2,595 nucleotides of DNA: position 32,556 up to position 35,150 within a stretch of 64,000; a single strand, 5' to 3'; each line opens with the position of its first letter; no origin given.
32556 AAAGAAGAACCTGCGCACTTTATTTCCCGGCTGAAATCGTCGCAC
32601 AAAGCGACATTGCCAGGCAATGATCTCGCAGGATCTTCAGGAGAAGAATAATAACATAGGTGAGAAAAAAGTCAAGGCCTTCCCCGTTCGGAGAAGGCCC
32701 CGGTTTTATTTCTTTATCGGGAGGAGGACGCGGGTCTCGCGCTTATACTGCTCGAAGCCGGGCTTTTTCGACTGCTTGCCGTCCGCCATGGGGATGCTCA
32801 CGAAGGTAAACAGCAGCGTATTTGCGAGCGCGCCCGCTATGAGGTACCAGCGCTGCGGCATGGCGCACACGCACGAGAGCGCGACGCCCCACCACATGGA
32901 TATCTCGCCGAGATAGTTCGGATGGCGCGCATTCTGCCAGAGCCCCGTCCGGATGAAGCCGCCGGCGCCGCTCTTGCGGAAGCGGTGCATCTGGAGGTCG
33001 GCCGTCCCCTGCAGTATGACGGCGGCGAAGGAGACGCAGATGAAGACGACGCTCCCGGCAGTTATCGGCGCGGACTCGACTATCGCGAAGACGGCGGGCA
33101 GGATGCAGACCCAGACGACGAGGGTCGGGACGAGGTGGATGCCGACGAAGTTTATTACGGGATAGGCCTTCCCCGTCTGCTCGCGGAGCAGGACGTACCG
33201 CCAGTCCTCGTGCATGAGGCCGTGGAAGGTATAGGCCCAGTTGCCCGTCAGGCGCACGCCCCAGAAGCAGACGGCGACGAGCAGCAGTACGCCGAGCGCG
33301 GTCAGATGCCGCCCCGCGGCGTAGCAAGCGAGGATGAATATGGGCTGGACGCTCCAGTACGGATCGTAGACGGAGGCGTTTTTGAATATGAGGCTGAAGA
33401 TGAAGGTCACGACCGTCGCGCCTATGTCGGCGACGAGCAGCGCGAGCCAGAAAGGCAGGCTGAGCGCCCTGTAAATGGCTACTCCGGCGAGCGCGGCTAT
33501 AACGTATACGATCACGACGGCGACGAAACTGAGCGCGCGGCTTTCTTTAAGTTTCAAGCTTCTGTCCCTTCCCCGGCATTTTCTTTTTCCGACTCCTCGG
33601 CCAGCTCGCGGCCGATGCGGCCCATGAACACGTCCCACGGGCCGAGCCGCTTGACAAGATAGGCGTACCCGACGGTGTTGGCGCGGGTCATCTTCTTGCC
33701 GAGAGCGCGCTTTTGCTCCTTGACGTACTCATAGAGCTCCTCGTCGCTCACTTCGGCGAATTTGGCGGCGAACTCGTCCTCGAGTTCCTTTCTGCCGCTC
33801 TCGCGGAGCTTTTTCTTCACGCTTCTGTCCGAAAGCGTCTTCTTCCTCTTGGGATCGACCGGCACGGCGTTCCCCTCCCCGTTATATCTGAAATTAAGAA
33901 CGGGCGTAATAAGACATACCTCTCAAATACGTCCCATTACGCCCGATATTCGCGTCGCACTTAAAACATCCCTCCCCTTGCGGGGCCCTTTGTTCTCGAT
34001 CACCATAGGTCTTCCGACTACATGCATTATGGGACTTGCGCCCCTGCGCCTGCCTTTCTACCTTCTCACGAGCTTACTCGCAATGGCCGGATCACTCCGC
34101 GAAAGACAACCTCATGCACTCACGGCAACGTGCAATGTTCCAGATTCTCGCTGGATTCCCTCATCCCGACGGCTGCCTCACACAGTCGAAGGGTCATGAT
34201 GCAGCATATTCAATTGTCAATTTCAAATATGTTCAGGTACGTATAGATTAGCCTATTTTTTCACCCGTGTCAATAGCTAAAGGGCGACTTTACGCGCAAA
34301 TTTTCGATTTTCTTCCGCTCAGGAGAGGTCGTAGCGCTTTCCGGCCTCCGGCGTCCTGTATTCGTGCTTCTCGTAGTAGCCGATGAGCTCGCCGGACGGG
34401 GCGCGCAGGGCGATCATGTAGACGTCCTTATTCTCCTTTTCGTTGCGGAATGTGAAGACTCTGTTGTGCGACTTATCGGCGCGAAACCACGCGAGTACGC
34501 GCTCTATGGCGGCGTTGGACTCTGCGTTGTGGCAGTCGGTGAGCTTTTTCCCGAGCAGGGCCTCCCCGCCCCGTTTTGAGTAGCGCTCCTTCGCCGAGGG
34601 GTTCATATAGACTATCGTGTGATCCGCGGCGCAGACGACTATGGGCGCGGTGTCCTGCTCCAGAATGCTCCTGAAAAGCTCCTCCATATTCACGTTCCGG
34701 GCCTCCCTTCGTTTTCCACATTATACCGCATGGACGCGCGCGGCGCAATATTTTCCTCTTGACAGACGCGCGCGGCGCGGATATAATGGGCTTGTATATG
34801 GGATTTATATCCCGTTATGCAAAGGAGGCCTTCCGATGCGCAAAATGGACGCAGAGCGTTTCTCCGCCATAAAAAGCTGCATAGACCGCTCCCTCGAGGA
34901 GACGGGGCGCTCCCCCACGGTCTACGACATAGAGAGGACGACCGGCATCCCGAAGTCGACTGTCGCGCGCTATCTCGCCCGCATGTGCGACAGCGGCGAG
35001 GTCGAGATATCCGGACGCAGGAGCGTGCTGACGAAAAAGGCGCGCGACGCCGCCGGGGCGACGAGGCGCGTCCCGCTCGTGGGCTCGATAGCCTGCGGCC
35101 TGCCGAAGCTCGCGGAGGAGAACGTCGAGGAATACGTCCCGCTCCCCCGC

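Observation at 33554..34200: Cobalamin riboswitch controlling a non-canonical operon (small charged protein + DUF1295 membrane enzyme)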

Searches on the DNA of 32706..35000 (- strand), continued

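Call 51: search_rna_families(sources=[L102, L103, L104, L105, L106, L043, L044, L045, L046, L047, L048, L049, L050, L051, L052, L053, L054, L055, L057, L058], threshold=gathering)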
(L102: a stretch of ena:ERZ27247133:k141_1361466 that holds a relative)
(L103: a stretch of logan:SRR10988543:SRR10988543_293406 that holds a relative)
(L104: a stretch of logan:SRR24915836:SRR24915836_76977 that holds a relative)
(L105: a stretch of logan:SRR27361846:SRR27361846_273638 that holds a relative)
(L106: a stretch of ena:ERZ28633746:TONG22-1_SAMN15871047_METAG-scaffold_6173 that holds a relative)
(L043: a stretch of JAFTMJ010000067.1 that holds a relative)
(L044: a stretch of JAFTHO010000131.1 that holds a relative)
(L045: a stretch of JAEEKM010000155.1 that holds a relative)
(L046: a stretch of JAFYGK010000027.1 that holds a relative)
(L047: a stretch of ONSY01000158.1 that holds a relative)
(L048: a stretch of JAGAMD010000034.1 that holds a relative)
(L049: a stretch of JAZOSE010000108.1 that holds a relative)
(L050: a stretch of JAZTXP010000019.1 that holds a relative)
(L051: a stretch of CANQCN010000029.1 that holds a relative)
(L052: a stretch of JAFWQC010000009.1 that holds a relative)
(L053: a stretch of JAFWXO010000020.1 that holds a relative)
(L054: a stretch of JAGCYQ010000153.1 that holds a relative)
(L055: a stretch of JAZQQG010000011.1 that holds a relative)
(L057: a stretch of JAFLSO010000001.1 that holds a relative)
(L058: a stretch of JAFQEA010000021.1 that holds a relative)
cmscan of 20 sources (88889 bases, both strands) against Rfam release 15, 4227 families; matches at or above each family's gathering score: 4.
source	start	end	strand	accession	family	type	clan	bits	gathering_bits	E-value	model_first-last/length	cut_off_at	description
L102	2259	2433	+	RF00174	Cobalamin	Cis-reg; riboswitch;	CL00101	61.3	31.5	1.3e-12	1-189/189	no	Cobalamin riboswitch aptamer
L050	4283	4357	+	RF00005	tRNA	Gene; tRNA;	CL00001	59.8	29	2.8e-10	1-71/71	no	tRNA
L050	3791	3875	-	RF00005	tRNA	Gene; tRNA;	CL00001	55.3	29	4.7e-09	1-71/71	no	tRNA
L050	4189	4273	+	RF00005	tRNA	Gene; tRNA;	CL00001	46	29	1.7e-06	1-71/71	no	tRNA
